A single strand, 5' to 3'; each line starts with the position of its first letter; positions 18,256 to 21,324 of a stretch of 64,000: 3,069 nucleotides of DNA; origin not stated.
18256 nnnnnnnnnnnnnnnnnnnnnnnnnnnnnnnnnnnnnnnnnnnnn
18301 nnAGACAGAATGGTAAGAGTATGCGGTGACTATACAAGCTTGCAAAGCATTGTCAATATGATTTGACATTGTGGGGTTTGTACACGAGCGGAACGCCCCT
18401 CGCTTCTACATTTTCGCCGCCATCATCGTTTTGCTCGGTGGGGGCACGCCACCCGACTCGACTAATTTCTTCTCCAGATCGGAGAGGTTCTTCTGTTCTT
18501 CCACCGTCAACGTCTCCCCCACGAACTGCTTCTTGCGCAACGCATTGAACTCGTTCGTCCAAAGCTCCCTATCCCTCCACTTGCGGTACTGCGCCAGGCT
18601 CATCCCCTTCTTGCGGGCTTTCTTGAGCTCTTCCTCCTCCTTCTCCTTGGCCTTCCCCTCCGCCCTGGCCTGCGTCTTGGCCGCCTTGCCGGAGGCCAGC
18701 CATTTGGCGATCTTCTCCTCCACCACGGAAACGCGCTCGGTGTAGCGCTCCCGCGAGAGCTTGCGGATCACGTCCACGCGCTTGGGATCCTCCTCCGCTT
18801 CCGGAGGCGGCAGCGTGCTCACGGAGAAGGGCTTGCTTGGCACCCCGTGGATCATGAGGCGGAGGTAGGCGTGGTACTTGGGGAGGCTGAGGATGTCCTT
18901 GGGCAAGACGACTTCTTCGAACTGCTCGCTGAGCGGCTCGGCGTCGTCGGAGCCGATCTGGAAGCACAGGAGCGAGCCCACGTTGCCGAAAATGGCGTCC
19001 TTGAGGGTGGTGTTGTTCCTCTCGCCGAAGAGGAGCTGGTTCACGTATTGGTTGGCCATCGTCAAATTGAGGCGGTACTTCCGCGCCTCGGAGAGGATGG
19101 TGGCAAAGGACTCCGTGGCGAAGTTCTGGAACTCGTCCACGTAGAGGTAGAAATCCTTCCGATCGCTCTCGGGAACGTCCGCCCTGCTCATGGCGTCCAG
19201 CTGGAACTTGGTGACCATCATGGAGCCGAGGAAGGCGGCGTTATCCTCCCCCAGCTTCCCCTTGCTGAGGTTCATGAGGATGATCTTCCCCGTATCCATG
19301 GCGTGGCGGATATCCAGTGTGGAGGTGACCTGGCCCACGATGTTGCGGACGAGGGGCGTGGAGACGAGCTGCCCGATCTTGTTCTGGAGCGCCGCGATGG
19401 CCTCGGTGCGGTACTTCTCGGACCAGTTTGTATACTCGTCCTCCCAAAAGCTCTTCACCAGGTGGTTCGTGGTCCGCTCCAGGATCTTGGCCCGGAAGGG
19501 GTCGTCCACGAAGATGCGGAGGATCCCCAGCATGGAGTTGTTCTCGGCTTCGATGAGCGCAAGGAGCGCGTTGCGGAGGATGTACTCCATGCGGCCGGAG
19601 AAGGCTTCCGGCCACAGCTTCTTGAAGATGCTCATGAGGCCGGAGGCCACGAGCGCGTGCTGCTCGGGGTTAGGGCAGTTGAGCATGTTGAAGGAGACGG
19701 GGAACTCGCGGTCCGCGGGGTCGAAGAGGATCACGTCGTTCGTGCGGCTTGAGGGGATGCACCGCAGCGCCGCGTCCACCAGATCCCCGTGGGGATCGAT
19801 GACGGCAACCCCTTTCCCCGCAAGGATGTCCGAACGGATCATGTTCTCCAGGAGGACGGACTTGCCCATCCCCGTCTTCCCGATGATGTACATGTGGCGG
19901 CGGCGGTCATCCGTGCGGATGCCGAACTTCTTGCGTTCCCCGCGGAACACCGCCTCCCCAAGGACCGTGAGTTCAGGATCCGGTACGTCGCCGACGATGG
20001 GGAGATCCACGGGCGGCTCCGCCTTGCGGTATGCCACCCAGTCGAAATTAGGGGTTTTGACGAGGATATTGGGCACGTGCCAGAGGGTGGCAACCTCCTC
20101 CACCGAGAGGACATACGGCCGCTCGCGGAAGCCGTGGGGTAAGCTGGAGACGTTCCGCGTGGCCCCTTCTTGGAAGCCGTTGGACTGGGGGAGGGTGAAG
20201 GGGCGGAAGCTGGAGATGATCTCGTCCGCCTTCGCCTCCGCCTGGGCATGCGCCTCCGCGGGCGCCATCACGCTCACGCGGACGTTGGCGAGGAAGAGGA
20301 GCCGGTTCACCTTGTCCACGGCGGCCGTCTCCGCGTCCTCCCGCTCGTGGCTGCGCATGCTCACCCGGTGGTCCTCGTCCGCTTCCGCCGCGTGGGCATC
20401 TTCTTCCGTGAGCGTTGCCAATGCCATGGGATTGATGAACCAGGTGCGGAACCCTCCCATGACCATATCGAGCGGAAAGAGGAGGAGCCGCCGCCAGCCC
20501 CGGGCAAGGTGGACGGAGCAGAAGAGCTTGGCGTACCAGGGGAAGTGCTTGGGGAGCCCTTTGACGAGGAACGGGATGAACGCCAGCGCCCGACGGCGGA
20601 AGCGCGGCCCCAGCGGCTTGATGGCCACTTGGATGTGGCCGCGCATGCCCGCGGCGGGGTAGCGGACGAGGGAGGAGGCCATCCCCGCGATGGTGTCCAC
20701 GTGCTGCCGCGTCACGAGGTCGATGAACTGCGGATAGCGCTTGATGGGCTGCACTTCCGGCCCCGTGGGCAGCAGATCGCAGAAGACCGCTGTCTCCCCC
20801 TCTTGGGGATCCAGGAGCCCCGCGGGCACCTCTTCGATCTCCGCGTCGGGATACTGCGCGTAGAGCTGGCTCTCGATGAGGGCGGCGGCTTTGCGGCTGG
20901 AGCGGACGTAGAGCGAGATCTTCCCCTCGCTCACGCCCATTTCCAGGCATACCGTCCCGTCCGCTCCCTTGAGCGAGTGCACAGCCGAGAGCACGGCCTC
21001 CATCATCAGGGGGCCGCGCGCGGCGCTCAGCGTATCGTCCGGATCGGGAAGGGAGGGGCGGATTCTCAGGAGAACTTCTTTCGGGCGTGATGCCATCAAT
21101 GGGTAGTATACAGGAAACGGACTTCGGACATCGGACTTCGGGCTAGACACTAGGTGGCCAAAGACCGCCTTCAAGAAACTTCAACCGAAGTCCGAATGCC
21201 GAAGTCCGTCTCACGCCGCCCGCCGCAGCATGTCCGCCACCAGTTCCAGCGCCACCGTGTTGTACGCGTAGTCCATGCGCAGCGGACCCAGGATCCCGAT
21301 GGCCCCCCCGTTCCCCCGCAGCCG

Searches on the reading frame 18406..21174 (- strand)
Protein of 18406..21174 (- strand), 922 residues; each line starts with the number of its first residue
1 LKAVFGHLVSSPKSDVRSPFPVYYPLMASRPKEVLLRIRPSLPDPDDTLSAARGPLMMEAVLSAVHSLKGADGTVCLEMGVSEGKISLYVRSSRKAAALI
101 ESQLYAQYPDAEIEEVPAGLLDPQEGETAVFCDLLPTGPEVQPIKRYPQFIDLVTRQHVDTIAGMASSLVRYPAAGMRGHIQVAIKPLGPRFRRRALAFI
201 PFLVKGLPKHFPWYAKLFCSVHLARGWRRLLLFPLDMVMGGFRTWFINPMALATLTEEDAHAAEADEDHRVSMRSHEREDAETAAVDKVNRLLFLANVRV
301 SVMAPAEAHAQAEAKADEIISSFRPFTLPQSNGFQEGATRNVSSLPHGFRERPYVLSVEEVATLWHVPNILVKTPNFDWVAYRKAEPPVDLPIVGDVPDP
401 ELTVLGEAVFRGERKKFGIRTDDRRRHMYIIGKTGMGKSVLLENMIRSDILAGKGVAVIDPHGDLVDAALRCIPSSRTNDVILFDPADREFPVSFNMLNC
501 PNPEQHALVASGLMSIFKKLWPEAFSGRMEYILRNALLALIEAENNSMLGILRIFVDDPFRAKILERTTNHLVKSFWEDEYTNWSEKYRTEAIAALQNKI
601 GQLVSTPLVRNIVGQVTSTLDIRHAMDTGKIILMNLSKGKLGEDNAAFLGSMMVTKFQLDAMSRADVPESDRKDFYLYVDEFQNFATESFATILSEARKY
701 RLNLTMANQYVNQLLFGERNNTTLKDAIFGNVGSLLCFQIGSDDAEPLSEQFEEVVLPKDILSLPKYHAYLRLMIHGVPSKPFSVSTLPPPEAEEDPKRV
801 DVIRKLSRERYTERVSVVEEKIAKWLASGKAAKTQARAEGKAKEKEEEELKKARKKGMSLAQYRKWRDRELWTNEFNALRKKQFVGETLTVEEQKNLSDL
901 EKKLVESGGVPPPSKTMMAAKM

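Call 68: search_protein_families(library=ncbifam, proteins=[window:18406-21174:-], max_evalue=0.01)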
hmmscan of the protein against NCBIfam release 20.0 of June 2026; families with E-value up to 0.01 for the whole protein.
window:18406-21174:- (922 aa): 7 families
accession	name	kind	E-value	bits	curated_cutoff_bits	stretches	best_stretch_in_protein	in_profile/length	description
TIGR03743.1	SXT_TraD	subfamily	4.1e-13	48.7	366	1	414-582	164-337/636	conjugative transfer system coupling protein TraD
NF045973.1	conju_CD1115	equivalog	1.7e-09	37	250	1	420-745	19-362/442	VirD4-like conjugal transfer protein, CD1115 family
TIGR03754.1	conj_TOL_TraD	equivalog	9.4e-07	27.7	647.55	1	415-465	170-220/643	type IV conjugative transfer system coupling protein TraD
NF045975.1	VirB4_plasma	equivalog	7.7e-05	20.6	590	1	423-462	512-552/894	Mbov_0397 family ICE element conjugal transfer ATPase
NF053655.1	CedD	equivalog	0.00011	21.1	600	1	405-467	201-263/527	DNA-translocating ATPase CedD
NF041326.1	Bacteroid_MobC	subfamily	0.0039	15.6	900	1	674-763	457-544/655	conjugal transfer protein MobC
NF045971.1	conju_CD1110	equivalog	0.0067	14.7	325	0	671-725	624-683/752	VirB4-like conjugal transfer ATPase, CD1110 family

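Call 69: search_protein_families(library=pfam, proteins=[window:18406-21174:-], max_evalue=1)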
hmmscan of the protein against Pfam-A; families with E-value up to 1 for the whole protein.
window:18406-21174:- (922 aa): 11 families
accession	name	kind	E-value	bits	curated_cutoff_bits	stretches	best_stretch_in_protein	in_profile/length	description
PF10412.15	TrwB_AAD_bind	-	1.4e-09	37.8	20.5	1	422-720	12-294/387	Type IV secretion-system coupling protein DNA-binding domain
PF01935.23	DUF87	-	1.1e-08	35.9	23.2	1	419-638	16-203/220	Helicase HerA, central domain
PF02534.20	T4SS-DNA_transf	-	1.2e-05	24.9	20.1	1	413-751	36-381/468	Type IV secretory system Conjugative DNA transfer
PF12696.13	TraG-D_C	-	0.00012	22.4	22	1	676-749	3-76/126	TraM recognition site of TraD and TraG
PF13401.12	AAA_22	-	0.0018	19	27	1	424-449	4-29/130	AAA domain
PF01580.24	FtsK_SpoIIIE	-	0.0097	15.8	24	1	423-448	39-62/221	FtsK/SpoIIIE family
PF25199.1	nSTAND_NTPase5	-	0.0099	16.2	34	1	420-490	36-108/145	Novel STAND NTPase 5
PF13191.12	AAA_16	-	0.02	15.9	32.6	1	423-463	22-60/167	AAA ATPase domain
PF12846.13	AAA_10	-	0.023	14.2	27.5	1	425-551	21-145/362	AAA-like domain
PF05872.18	HerA_C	-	0.025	13.7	22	1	415-493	11-93/502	Helicase HerA-like C-terminal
PF13245.12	AAA_19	-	0.15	12.6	25.1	0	424-448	10-34/134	AAA domain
